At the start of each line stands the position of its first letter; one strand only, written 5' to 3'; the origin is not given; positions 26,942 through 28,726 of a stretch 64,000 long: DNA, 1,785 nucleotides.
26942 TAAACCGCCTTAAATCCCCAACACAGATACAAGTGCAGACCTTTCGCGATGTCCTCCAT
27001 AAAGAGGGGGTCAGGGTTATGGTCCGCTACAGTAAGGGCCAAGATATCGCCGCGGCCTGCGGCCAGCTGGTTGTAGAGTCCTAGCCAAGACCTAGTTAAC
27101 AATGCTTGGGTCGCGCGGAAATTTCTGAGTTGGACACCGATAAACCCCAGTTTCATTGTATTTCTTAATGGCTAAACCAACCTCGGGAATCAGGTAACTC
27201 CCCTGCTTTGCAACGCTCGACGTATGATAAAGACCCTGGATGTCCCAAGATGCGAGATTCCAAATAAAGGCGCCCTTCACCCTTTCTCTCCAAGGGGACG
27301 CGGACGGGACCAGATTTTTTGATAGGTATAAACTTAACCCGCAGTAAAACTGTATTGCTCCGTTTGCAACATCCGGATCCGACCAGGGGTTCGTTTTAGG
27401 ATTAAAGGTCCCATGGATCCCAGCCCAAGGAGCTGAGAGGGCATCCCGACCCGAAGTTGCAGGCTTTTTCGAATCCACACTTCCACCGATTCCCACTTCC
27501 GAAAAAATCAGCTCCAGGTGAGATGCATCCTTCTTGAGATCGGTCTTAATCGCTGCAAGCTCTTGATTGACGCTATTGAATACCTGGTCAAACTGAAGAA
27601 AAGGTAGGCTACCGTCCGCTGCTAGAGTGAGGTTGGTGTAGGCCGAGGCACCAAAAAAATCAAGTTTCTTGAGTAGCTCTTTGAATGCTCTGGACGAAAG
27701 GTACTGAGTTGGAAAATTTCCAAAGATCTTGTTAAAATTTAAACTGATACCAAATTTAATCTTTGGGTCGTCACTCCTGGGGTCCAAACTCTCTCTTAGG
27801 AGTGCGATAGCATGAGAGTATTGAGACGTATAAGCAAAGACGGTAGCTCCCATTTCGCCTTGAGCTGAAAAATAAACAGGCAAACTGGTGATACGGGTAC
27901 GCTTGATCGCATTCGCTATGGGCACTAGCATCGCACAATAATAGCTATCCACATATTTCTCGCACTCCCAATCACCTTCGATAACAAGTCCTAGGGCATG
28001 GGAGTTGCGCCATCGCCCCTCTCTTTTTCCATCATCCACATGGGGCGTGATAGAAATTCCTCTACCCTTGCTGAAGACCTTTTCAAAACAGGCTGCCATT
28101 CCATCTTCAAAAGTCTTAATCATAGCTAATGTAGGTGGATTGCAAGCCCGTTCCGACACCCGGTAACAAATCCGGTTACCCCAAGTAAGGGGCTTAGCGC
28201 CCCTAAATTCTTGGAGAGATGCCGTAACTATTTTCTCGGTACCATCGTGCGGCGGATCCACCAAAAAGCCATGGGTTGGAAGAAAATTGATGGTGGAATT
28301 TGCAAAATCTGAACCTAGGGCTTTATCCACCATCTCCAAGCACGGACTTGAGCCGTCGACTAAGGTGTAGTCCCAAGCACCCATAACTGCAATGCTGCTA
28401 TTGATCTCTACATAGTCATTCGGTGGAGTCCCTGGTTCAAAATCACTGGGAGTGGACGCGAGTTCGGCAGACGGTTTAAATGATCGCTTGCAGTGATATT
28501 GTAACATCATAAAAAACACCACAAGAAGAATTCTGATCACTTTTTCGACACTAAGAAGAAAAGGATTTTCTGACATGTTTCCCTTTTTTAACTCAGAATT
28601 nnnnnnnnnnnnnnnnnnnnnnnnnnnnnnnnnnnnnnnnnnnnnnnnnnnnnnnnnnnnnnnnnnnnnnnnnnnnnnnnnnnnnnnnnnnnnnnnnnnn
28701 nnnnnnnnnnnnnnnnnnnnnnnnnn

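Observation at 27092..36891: AT-rich five-gene operon of exported or membrane proteins with no recognisable pathway: best candidate for an undescribed envelope system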

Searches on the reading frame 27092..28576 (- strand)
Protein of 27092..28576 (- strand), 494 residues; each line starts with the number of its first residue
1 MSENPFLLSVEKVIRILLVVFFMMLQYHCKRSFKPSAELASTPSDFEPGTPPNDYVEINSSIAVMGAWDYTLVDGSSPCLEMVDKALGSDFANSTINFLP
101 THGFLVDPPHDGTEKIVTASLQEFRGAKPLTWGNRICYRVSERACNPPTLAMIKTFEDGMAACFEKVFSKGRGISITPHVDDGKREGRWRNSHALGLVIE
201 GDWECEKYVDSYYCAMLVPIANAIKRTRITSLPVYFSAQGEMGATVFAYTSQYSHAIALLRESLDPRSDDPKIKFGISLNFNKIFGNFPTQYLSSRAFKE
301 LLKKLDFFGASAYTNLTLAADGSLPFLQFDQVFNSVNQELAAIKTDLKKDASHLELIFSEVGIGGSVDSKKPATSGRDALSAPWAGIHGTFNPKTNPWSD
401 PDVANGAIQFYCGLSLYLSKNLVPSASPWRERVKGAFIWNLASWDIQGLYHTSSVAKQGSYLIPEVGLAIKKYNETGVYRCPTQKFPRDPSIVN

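Call 4: search_protein_families(library=pfam, proteins=[window:27092-28576:-], max_evalue=0.01)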
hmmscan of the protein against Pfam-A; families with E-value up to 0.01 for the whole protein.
window:27092-28576:- (494 aa): 0 families

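Call 5: search_protein_families(library=ncbifam, proteins=[window:27092-28576:-], max_evalue=0.01)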
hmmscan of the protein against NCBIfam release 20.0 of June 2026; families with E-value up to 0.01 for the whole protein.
window:27092-28576:- (494 aa): 0 families

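Call 13: find_homologous_proteins(query=window:27092-28576:-)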
Query window:27092-28576:- (494 aa): 11 proteins with E <= 0.001 among 8000 candidates.
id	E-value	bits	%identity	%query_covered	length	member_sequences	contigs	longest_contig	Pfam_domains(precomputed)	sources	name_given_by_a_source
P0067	0.0e+0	1150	100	100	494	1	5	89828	-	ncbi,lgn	-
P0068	1.8e-206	705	65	97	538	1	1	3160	-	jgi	jgi:hypothetical protein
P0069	3.6e-129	450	47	94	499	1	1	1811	-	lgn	-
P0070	1.6e-124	434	47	87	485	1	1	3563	-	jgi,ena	jgi:hypothetical protein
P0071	4.4e-42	162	32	85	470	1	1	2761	-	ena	-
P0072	9.1e-29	118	32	67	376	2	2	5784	-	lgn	-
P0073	1.6e-28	118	29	70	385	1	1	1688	-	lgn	-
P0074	4.5e-27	113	30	65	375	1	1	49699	-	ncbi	-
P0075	1.5e-24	104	30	82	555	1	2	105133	-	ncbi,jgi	jgi:hypothetical protein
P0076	7.7e-19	86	30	64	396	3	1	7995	-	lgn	-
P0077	4.4e-18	83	28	80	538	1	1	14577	-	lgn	-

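Call 23: search_solved_structures(query=A3, max_evalue=10)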
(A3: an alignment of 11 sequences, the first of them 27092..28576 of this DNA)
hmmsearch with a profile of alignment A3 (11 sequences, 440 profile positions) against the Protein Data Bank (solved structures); distinct sequences matched with E-value up to 10: 33.
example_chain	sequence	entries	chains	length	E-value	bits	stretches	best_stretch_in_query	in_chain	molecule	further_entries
9nke_A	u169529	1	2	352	0.099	14.6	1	203-294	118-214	DNA polymerase IV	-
3pr4_A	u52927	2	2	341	0.099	14.6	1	203-294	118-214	DNA polymerase IV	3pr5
4g3i_A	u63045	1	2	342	0.099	14.6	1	203-294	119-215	DNA polymerase IV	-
2ago_A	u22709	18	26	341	0.099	14.6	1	203-294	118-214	DNA polymerase IV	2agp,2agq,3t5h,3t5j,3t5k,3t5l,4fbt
4qwb_A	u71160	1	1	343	0.099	14.6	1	203-294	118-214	DNA polymerase IV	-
3gii_A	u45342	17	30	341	0.099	14.6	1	203-294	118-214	DNA polymerase IV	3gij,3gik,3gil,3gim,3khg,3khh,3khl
2rdi_A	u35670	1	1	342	0.099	14.6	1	203-294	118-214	DNA polymerase IV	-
4tqr_A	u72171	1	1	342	0.099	14.6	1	203-294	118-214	DNA polymerase IV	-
4qwc_A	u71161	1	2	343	0.1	14.6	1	203-294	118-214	DNA polymerase IV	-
3pvx_A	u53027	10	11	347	0.1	14.6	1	203-294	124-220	DNA polymerase IV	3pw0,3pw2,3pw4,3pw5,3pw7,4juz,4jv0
3v6k_A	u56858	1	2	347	0.1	14.6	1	203-294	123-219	DNA polymerase IV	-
3v6h_A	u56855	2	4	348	0.1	14.6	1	203-294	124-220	DNA polymerase IV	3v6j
2imw_P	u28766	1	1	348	0.1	14.6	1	203-294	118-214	DNA polymerase IV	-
4qw8_A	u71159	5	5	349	0.1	14.6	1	203-294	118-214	DNA polymerase IV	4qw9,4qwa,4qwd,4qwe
1jx4_A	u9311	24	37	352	0.1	14.5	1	203-294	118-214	DNA polymerase IV (family Y) | DNA polymerase IV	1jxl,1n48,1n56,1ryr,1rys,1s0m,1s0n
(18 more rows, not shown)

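Call 39: find_encoding_contigs(protein=P0075, flank=8000, max_places=2)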
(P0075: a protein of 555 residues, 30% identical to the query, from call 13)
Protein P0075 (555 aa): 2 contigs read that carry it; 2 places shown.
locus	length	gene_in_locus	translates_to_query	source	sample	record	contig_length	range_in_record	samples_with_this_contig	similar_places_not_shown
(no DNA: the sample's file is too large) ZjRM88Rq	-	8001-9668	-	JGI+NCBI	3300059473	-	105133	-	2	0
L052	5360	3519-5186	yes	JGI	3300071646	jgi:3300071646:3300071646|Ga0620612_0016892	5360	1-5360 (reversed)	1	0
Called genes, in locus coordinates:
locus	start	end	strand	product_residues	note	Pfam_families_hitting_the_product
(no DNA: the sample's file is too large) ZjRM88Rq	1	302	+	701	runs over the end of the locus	PF05157:MshEN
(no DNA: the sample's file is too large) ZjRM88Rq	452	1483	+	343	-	PF03150:CCP_MauG, PF00034:Cytochrom_C (faint)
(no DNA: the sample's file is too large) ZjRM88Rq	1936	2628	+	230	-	PF00106:adh_short, PF01370:Epimerase (faint), PF13561:adh_short_C2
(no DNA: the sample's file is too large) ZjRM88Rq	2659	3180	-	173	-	-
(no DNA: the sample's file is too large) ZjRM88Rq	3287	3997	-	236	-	PF05013:FGase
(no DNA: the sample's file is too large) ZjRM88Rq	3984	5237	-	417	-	PF04107:GCS2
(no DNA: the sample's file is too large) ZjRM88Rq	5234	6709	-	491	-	PF14401:RLAN, PF02655:ATP-grasp_3 (weak), PF08443:RimK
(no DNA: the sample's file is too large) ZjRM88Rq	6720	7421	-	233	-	PF03412:Peptidase_C39 (faint), PF13529:Peptidase_C39_2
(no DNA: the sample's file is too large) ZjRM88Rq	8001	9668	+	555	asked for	-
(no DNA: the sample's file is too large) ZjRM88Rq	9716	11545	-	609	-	PF01435:Peptidase_M48 (faint)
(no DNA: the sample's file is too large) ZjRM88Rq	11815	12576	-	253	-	PF13852:DUF4197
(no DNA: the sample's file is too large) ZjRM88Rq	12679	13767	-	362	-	PF10609:ParA, PF00142:Fer4_NifH (weak), PF01656:CbiA, PF02374:ArsA_ATPase (weak), PF07015:VirC1 (faint), PF09140:MipZ (weak), PF13614:AAA_31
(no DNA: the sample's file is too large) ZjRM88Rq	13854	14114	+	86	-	PF00462:Glutaredoxin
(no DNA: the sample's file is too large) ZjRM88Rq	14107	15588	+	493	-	PF14559:TPR_19 (faint)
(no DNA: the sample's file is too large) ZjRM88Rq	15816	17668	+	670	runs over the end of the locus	-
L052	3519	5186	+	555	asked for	-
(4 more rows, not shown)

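Call 40: find_encoding_contigs(protein=P0074, flank=8000, max_places=2)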
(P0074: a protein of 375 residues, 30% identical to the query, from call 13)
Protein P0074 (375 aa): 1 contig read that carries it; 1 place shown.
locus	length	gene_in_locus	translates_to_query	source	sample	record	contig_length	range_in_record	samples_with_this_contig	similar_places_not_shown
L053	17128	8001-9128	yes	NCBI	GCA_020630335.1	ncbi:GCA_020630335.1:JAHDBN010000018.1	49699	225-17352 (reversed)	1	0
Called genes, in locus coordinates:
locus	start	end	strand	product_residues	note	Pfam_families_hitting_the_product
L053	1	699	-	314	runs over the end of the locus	PF00089:Trypsin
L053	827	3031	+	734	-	PF02661:Fic (faint)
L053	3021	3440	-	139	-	PF09945:DUF2177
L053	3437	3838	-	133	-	PF01124:MAPEG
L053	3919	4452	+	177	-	PF04542:Sigma70_r2, PF08281:Sigma70_r4_2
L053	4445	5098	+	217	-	-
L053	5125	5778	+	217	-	PF09335:VTT_dom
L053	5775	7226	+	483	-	PF03486:HI0933_like (faint), PF07992:Pyr_redox_2, PF13738:Pyr_redox_3, PF13450:NAD_binding_8 (faint), PF00070:Pyr_redox, PF02852:Pyr_redox_dim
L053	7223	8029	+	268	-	PF04784:DUF547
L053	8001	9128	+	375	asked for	-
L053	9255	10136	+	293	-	PF04784:DUF547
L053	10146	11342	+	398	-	-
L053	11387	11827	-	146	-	-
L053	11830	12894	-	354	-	PF04972:BON (faint), PF00691:OmpA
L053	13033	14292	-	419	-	PF00933:Glyco_hydro_3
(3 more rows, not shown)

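Call 66: find_encoding_contigs(protein=P0068, flank=5000, max_places=2)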
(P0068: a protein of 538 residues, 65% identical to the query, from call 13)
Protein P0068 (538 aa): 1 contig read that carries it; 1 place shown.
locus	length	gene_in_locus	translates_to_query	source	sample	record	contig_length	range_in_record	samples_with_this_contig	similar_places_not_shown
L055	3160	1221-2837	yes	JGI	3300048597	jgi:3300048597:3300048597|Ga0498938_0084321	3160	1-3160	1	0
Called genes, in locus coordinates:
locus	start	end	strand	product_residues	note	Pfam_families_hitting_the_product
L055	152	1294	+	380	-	-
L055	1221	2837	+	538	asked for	-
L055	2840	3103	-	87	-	-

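Call 83: search_protein_families(library=pfam, alignment_id=A3, max_evalue=5)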
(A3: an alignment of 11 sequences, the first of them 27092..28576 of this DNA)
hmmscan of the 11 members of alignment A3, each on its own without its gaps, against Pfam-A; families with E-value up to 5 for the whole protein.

A. member 1, window:27092-28576:- (494 aa): 0 families

B. families by the number of members that match (of 11 scanned): 3 families
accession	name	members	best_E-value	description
PF20268.4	SBDS_C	1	0.023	SBDS protein, C-terminal domain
PF11384.13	DUF3188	1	0.035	Protein of unknown function (DUF3188)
PF10159.14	MMtag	1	0.081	Multiple myeloma tumor-associated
